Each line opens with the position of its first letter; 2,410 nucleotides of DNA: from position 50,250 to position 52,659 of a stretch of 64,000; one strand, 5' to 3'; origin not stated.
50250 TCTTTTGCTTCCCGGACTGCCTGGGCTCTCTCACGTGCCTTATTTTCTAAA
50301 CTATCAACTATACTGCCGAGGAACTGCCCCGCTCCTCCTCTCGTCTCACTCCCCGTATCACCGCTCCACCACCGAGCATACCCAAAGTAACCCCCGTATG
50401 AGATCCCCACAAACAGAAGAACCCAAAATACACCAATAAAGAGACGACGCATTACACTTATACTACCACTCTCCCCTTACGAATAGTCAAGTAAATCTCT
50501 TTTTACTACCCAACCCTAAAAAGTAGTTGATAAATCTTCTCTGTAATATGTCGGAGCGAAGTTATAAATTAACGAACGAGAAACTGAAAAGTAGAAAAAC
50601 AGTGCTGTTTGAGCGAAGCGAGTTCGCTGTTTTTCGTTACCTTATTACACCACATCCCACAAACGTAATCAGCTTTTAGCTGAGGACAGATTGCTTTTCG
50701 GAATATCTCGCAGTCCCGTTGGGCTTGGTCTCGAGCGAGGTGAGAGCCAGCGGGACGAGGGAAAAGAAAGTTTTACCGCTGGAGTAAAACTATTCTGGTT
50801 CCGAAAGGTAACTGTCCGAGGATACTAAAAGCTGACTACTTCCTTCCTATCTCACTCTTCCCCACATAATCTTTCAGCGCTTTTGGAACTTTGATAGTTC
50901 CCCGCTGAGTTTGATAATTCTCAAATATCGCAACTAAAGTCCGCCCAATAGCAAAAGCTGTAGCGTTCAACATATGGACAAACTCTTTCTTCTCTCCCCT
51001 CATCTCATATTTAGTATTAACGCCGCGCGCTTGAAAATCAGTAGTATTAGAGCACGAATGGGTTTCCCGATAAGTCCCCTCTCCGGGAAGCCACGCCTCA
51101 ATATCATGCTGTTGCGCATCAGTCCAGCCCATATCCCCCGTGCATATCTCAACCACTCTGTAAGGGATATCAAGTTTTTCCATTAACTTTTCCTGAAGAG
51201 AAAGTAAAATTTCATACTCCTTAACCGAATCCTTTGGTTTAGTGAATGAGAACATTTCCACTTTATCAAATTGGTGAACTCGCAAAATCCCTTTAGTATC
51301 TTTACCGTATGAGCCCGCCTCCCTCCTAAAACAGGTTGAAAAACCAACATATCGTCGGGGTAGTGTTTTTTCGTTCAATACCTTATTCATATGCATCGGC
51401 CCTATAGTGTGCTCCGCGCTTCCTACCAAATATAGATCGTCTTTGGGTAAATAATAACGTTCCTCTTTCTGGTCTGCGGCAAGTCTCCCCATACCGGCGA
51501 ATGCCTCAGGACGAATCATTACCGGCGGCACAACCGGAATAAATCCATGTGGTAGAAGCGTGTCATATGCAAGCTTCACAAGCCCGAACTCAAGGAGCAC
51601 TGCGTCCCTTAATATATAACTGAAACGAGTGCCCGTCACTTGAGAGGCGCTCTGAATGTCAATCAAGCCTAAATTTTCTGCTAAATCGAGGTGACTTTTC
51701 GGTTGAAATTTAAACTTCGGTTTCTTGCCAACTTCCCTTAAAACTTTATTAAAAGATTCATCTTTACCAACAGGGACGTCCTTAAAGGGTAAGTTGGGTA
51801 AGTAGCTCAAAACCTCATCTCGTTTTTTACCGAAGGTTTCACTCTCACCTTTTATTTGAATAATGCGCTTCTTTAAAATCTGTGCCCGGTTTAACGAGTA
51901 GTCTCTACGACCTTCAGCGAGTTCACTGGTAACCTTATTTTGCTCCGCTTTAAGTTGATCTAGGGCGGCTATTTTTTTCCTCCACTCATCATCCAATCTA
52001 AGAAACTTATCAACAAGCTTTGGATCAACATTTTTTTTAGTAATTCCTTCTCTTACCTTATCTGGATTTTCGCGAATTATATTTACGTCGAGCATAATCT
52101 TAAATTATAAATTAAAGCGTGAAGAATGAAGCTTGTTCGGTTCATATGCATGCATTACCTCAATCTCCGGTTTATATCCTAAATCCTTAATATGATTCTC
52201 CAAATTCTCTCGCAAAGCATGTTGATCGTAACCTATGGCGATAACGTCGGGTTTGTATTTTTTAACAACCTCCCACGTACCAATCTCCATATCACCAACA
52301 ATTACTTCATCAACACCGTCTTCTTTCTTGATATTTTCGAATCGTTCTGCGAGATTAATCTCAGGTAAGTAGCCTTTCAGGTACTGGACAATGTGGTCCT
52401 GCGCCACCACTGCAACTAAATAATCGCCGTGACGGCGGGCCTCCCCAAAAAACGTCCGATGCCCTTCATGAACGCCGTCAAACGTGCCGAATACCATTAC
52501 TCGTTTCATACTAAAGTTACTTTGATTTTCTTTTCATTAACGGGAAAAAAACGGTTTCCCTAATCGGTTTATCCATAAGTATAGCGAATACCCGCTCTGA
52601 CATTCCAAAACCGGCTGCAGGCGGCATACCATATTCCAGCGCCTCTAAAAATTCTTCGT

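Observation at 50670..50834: Highly structured element of about 165 nt abutting the serS stop codon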

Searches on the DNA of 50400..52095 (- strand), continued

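Call 81: search_with_rna_model(model_id=R1, sources=[L042, L043, L044, L045, L046, L047, L048, L049, L050, L051, L052, L053, L054, L055, L056, L057, L058, L059, L060, L061, L062, L063, L064, L065, L066, L067, L068, L069, L070, L071, L072, L073, L074, L075, L076, L077, L078, L079, L080, L081, L082, L083, L084, L085, L086, L087, L088, L089, L090, L091, L092, L093, L094, L095, L096, L097, L098, L099, L100, L101, L102, L103, L104, L105, L106, L107, L108, L109, L110, L111, L112, L113, L114, L115, L116, L117, L118, L119, L120, L121, L122, L123, L124, L125, L126, L127, L128, L129, L130, L131, L132, L133, L134, L135, L136, L137, L138, L139, L140, L141], max_evalue=5, show_alignments=5)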
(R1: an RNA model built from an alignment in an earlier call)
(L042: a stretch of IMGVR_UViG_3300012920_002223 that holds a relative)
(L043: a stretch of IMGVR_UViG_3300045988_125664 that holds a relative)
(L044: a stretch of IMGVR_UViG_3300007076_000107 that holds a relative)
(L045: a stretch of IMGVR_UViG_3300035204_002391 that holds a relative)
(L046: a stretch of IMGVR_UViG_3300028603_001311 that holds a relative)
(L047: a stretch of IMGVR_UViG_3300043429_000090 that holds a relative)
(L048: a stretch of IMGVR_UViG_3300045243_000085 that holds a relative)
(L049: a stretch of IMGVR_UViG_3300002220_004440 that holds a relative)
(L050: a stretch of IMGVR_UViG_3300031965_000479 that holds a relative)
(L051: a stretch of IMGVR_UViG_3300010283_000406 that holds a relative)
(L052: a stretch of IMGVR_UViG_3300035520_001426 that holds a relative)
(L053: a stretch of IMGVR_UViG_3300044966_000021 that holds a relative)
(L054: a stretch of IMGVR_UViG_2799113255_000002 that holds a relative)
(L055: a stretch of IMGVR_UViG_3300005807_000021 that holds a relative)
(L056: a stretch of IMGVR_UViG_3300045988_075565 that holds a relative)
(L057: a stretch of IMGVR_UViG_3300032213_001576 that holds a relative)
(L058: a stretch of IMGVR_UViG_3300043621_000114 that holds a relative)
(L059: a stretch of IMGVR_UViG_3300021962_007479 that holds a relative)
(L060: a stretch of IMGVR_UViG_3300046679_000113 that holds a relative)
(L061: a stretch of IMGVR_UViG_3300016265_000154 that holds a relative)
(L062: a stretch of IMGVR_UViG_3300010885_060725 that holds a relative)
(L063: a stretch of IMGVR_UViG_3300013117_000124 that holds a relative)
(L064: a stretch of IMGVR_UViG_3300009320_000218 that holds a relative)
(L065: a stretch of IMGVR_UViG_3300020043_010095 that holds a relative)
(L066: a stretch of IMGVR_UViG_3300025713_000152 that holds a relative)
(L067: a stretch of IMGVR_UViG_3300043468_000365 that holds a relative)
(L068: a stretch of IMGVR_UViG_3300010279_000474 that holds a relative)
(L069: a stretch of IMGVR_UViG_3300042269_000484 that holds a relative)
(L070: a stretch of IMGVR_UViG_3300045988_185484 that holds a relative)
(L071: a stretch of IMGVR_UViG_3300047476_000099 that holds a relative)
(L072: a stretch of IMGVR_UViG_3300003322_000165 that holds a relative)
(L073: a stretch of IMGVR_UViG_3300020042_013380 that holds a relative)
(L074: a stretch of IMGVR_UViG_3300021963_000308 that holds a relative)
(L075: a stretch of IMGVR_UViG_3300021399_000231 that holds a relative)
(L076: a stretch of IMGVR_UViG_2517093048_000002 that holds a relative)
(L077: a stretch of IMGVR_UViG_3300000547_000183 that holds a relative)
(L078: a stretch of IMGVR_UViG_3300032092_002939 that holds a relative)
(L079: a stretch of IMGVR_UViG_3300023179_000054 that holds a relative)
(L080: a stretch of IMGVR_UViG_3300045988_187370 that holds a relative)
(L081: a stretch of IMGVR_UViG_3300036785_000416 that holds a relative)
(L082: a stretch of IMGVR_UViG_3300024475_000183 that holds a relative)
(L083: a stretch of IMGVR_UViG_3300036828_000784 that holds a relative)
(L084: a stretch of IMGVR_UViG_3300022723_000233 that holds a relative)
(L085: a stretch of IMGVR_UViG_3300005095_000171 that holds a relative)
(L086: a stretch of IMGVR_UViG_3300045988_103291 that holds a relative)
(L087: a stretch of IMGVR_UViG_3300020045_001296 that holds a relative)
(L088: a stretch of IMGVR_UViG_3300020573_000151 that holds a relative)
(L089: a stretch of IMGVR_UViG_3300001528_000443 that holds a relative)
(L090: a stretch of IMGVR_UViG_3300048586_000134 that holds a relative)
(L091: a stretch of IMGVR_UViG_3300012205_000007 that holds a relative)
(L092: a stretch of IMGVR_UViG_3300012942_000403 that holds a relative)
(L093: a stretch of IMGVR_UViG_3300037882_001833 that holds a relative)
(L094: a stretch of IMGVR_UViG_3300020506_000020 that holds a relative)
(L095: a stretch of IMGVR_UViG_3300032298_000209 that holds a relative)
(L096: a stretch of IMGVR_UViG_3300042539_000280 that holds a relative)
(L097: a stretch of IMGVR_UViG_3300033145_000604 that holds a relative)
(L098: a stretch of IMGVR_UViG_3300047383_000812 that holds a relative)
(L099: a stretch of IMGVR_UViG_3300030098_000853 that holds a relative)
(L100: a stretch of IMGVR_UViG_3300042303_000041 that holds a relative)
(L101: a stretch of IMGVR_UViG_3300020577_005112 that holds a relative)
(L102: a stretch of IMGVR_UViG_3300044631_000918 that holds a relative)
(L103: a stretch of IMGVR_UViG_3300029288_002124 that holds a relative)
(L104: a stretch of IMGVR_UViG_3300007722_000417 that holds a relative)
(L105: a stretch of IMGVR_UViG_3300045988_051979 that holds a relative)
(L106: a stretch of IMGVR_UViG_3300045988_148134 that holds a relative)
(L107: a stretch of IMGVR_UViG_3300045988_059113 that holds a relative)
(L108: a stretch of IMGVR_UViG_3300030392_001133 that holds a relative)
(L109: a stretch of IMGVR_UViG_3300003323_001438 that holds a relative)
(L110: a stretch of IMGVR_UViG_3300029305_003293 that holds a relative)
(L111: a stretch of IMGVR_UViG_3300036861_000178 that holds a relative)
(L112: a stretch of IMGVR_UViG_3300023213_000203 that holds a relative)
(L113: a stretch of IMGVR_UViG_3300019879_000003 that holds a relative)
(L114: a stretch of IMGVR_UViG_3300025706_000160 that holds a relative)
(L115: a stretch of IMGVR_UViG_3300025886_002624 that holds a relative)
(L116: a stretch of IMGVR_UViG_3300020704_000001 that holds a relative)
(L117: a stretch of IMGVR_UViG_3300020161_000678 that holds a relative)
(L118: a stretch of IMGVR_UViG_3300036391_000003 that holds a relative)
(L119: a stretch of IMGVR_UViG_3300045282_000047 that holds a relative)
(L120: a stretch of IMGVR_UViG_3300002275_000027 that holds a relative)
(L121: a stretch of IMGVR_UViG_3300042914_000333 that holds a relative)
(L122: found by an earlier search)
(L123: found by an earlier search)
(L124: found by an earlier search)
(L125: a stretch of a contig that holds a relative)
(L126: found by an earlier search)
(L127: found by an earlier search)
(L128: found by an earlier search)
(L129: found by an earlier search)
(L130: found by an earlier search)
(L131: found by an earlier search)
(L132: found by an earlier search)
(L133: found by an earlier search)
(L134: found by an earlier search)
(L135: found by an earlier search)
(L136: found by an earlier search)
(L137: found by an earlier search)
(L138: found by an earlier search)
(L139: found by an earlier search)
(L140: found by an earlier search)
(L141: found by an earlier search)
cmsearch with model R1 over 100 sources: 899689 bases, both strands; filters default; matches with E-value up to 5: 9.
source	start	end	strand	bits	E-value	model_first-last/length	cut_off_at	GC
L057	5572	5634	-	18.1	0.23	1-93/93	no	0.37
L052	2920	2959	-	16.3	0.67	11-50/93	no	0.65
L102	2869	2947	+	15.8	0.9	1-93/93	no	0.54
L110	11356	11397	-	15.2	1.2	10-51/93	no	0.4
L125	11085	11152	-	14.3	2.1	1-93/93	no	0.71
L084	4687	4725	-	13.3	3.9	6-54/93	no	0.64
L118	4484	4566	+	13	4.6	1-93/93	no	0.63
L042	3491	3555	-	13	4.7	1-93/93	no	0.65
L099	602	666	+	13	4.7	1-93/93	no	0.65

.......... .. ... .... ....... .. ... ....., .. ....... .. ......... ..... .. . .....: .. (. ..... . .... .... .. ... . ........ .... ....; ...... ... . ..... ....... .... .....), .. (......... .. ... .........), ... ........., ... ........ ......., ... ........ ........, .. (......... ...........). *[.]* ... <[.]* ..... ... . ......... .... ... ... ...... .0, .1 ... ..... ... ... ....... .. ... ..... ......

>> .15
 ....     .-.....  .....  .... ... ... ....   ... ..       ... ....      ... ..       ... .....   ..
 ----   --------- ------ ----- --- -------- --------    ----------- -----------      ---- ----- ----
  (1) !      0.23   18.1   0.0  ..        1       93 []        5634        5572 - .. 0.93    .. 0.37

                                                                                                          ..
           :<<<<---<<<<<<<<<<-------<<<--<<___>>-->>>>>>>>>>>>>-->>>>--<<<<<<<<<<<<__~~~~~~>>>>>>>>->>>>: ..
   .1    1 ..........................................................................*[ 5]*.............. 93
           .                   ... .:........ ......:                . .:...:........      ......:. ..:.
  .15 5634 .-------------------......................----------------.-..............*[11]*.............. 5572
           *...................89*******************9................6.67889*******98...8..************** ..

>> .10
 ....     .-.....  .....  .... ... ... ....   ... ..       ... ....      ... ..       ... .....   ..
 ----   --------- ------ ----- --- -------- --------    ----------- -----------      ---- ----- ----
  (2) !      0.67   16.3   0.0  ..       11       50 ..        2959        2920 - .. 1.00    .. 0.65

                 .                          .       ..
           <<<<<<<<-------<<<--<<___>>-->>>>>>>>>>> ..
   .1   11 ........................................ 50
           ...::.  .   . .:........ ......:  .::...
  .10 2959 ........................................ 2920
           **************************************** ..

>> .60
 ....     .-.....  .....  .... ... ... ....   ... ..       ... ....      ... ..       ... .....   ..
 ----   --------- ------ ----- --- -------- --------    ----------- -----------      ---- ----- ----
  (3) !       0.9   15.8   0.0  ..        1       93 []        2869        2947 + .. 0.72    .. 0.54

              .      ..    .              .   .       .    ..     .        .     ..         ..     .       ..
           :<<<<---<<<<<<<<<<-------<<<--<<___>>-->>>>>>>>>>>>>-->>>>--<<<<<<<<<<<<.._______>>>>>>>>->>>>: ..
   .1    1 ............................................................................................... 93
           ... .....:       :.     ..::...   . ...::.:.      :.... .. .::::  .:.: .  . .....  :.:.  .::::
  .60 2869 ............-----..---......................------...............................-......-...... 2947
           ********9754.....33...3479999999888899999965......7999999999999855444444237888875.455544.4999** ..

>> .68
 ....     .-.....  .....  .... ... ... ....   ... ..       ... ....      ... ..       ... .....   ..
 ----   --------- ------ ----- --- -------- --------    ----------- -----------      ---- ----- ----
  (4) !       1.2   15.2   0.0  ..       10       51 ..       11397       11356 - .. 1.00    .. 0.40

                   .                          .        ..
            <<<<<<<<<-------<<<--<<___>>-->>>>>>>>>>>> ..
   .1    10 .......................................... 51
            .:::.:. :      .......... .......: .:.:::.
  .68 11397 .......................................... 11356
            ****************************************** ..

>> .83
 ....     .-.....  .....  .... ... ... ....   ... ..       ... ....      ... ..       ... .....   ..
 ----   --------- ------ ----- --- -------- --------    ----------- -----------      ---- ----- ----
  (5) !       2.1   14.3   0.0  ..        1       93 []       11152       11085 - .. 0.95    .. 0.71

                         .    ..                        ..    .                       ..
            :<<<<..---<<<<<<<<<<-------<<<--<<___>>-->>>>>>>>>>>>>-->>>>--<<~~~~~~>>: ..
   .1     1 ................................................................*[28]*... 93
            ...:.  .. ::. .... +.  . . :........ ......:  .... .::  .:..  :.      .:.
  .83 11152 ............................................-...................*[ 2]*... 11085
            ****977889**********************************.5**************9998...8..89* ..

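Call 82: search_with_rna_model(model_id=R1, sources=[window, L011, L014], max_evalue=0.01, make_alignment=true)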
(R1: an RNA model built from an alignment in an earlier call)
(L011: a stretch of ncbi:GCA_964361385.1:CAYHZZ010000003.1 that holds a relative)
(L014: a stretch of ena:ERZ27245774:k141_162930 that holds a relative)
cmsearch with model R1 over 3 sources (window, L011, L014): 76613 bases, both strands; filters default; matches with E-value up to 0.01: 3.
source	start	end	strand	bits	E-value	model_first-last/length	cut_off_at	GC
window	50705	50797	+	119.8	1.1e-28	1-93/93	no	0.54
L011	2390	2483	-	51.2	5.5e-11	1-93/93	no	0.53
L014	6260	6352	-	23.4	0.0008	1-93/93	no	0.68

Alignment A8: 3 matches aligned to the model, 98 columns, each read 5' to 3' on its own strand. Consensus structure (alignment columns), stored with it:
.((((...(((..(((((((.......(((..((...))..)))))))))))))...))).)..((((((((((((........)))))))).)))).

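Call 86: search_dna_similar(query=window:50503-50834:+, collection=phages, mode=distant, max_evalue=0.01, max_rows=10)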
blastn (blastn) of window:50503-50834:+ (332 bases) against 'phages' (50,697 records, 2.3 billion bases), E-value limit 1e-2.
No match.

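Call 87: search_dna_similar(query=window:50503-50834:+, collection=plasmids, mode=distant, max_evalue=0.01, max_rows=10)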
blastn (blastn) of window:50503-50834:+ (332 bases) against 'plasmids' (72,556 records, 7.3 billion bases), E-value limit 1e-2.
No match.

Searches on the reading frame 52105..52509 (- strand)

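Call 10: search_protein_families(library=pfam, proteins=[window:52105-52509:-])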
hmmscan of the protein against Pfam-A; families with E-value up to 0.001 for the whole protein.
window:52105-52509:- (134 aa): 2 families
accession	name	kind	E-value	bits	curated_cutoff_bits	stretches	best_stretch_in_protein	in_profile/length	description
PF01467.32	CTP_transf_like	-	5.8e-15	56.1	21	1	6-99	2-93/133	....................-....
PF06574.18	FAD_syn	-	5.5e-06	26.7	27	1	3-45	8-54/158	FAD synthetase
